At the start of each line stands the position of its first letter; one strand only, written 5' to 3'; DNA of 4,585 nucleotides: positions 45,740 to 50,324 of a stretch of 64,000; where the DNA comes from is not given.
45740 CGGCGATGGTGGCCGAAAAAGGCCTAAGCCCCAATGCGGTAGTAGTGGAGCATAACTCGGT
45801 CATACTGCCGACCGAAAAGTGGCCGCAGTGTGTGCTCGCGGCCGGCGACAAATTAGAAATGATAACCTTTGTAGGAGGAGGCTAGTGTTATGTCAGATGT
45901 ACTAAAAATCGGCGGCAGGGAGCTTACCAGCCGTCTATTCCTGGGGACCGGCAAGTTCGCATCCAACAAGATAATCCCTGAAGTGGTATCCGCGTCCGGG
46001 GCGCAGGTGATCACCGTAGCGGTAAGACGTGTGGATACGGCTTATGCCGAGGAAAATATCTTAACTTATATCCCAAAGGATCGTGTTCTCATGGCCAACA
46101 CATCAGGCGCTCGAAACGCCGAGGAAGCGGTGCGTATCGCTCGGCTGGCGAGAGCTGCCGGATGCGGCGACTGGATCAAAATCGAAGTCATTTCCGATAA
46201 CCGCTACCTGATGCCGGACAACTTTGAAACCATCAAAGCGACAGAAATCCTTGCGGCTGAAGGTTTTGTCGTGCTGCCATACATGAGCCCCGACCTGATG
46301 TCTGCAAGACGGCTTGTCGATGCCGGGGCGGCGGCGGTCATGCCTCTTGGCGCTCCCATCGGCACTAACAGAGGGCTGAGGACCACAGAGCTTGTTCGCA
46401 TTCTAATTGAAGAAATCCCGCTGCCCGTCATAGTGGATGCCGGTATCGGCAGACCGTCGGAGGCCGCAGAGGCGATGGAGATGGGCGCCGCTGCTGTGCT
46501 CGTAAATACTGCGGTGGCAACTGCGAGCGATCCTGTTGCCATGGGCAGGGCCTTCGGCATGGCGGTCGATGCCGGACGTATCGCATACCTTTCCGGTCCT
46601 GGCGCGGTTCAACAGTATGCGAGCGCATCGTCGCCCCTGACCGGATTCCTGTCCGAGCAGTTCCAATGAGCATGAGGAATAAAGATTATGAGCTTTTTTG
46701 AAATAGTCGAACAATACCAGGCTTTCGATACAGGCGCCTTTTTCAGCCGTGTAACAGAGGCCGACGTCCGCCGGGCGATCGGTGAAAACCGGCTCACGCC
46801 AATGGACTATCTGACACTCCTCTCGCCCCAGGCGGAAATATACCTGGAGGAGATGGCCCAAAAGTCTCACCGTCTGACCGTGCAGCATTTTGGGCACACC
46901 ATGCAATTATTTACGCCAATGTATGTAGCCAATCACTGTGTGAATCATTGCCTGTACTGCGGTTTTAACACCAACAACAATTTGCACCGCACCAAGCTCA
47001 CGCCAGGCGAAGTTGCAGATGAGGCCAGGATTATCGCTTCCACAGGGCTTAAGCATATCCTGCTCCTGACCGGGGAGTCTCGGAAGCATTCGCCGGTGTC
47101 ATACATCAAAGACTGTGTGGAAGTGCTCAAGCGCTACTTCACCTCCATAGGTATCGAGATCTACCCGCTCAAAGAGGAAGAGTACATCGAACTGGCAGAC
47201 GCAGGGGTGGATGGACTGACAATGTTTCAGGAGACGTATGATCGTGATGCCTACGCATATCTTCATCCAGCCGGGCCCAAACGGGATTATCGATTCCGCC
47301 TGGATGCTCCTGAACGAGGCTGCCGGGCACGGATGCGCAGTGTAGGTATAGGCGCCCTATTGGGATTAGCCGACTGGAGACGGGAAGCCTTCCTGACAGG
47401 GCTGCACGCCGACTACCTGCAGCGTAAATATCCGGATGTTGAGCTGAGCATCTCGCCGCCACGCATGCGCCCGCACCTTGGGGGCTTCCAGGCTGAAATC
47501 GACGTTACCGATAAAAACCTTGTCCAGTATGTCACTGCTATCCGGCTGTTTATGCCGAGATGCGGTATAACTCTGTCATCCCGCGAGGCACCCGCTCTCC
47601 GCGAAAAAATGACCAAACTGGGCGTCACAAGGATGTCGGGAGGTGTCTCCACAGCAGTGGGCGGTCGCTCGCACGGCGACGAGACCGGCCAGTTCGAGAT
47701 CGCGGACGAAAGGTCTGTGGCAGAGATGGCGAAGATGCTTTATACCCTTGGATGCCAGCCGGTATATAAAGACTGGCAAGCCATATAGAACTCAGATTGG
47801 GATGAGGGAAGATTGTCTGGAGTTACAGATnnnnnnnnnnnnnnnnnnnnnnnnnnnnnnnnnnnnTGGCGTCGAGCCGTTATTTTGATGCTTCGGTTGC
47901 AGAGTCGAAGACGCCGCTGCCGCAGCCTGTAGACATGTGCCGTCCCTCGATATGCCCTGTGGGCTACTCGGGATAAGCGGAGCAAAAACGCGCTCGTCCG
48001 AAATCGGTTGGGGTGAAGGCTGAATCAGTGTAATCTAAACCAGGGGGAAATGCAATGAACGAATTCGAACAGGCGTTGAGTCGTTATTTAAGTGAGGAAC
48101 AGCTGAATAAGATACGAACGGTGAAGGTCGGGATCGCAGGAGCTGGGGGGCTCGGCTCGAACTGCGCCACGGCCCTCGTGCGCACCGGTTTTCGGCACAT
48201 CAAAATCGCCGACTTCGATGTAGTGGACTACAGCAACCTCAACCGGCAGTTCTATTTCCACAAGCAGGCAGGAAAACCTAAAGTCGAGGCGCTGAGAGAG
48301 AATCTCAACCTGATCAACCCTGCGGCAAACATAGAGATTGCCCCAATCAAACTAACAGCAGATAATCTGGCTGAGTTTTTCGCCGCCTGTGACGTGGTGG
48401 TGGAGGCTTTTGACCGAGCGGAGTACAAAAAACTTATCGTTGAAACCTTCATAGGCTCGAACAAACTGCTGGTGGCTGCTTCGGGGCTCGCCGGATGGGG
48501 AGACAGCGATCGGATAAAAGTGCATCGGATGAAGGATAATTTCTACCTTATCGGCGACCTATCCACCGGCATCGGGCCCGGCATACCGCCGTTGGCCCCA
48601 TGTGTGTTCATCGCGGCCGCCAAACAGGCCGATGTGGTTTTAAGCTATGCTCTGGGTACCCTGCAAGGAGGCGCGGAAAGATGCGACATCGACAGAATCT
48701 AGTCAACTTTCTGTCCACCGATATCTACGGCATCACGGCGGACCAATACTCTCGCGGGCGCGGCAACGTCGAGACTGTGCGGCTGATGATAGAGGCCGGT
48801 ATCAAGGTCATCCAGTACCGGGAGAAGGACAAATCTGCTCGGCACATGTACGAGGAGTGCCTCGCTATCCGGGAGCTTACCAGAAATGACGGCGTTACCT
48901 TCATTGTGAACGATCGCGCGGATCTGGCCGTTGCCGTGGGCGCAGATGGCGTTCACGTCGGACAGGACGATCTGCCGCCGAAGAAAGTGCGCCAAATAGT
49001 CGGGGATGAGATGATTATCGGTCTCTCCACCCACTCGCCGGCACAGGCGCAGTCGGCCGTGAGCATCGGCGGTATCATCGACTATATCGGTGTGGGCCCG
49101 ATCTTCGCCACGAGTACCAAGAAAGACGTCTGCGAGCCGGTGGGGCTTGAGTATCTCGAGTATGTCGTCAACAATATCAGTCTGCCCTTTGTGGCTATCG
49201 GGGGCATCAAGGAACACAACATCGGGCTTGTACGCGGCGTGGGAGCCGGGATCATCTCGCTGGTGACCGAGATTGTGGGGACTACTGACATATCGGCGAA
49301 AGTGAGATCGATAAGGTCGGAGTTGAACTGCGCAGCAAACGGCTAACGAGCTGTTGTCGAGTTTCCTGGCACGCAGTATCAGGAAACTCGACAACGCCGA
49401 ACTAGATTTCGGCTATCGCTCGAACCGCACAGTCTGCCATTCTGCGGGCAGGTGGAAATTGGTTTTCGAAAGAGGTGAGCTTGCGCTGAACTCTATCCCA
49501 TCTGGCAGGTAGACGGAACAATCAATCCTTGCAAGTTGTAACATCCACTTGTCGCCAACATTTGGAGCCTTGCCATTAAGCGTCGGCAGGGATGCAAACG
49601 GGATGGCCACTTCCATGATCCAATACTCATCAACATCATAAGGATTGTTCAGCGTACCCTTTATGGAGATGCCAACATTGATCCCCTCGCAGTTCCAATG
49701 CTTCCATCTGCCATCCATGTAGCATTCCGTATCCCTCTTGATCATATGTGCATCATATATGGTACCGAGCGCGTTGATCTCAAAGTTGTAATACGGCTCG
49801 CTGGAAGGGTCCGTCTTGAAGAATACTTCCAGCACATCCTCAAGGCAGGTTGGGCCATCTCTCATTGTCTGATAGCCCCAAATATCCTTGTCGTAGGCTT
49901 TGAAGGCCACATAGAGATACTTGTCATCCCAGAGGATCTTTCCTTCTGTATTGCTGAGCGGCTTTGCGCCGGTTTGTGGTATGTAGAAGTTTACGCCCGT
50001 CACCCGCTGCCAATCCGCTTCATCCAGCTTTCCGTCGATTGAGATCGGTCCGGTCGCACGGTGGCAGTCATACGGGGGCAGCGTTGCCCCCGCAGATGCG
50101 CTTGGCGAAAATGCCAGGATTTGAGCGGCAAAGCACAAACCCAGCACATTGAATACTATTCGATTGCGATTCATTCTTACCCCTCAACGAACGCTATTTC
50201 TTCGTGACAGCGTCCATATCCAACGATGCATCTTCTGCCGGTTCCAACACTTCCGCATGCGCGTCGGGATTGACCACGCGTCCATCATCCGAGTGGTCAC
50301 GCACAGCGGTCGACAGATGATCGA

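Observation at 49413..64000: Candidate undescribed amino-uronate catabolic pathway feeding the pentose phosphate pathway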

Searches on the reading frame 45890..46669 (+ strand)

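Call 5: search_protein_families(library=pfam, proteins=[window:45890-46669:+], max_evalue=0.01)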
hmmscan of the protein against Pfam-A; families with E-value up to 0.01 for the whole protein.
window:45890-46669:+ (259 aa): 3 families
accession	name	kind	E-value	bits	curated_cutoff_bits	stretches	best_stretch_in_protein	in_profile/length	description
PF05690.20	ThiG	-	5.1e-105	350.7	23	1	6-249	1-247/247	Thiazole biosynthesis protein ThiG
PF00977.27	His_biosynth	-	9.2e-06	25.7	23.6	1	164-215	60-111/228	Histidine biosynthesis protein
PF04131.20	NanE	-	0.0065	16.1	27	0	167-210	135-177/192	Putative N-acetylmannosamine-6-phosphate epimerase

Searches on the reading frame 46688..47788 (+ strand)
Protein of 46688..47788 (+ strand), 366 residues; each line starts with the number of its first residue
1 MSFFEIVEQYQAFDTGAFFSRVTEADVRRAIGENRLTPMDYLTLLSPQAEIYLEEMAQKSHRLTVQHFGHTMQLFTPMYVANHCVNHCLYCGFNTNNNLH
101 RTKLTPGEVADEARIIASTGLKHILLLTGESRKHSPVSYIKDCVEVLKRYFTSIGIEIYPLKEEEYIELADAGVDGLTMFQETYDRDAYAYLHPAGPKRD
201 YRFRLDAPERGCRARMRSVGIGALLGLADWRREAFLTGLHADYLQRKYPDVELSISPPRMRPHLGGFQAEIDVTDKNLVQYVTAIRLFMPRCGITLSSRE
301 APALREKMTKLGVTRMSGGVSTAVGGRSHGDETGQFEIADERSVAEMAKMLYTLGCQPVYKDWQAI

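Call 5: search_protein_families(library=pfam, proteins=[window:46688-47788:+], max_evalue=0.01)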
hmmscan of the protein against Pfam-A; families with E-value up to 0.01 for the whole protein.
window:46688-47788:+ (366 aa): 2 families
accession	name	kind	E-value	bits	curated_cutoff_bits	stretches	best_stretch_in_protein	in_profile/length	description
PF06968.18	BATS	-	3.1e-14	53.4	22.2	1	258-357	3-88/88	Biotin and Thiamin Synthesis associated domain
PF04055.27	Radical_SAM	-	6.2e-13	49.7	29.5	1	79-234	2-161/166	Radical SAM superfamily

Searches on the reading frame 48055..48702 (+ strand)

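Call 5: search_protein_families(library=pfam, proteins=[window:48055-48702:+], max_evalue=0.01)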
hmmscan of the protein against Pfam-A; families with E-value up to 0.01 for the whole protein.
window:48055-48702:+ (215 aa): 3 families
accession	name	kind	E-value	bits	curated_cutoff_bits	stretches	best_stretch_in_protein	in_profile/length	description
PF00899.27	ThiF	-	2.1e-38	132.3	28.1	1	11-154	9-153/238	ThiF family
PF01488.26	Shikimate_DH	-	0.0039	17.7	24.3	0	12-66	2-56/138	Shikimate / quinate 5-dehydrogenase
PF02737.24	3HCDH_N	-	0.0041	17.5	22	1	24-129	1-97/180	3-hydroxyacyl-CoA dehydrogenase, NAD binding domain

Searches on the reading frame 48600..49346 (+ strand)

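Call 5: search_protein_families(library=pfam, proteins=[window:48600-49346:+], max_evalue=0.01)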
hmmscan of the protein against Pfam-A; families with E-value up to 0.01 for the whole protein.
window:48600-49346:+ (248 aa): 1 family
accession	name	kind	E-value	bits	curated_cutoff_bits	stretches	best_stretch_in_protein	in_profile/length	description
PF02581.23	TMP-TENI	-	3.1e-60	203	27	1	42-225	1-180/180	Thiamine monophosphate synthase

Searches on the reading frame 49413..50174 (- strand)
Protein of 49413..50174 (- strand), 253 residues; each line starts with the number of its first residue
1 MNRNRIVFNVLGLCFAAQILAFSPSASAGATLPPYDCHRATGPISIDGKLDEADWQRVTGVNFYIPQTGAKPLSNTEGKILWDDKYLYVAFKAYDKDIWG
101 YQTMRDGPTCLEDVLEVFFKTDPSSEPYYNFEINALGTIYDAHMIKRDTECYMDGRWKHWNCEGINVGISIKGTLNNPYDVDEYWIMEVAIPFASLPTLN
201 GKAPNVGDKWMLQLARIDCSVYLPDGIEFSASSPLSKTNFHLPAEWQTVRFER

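Call 5: search_protein_families(library=pfam, proteins=[window:49413-50174:-], max_evalue=0.01)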
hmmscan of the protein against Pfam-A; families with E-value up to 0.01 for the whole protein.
window:49413-50174:- (253 aa): 2 families
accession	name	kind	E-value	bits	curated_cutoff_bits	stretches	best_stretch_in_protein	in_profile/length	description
PF06452.16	CBM9_1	-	3.9e-08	33.8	23.4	1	46-197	1-134/185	Carbohydrate family 9 binding domain-like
PF16011.10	CBM9_2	-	0.0022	18.2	25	1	75-148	30-102/199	Carbohydrate-binding family 9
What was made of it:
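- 49413..50174 (-): CBM9-like protein (253 aa) with a hydrophobic, signal-peptide-like N-terminus. PF06452, 34 bits (call 5).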

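Call 61: search_protein_families(library=ncbifam, proteins=[window:49413-50174:-], max_evalue=0.001)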
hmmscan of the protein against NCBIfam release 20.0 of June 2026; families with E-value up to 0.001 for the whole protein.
window:49413-50174:- (253 aa): 1 family
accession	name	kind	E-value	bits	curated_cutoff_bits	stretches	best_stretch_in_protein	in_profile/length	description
TIGR04145.2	Firmicu_CTERM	equivalog_domain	0.00053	20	50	0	44-104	1-56/191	Firmicu-CTERM sorting domain-containing protein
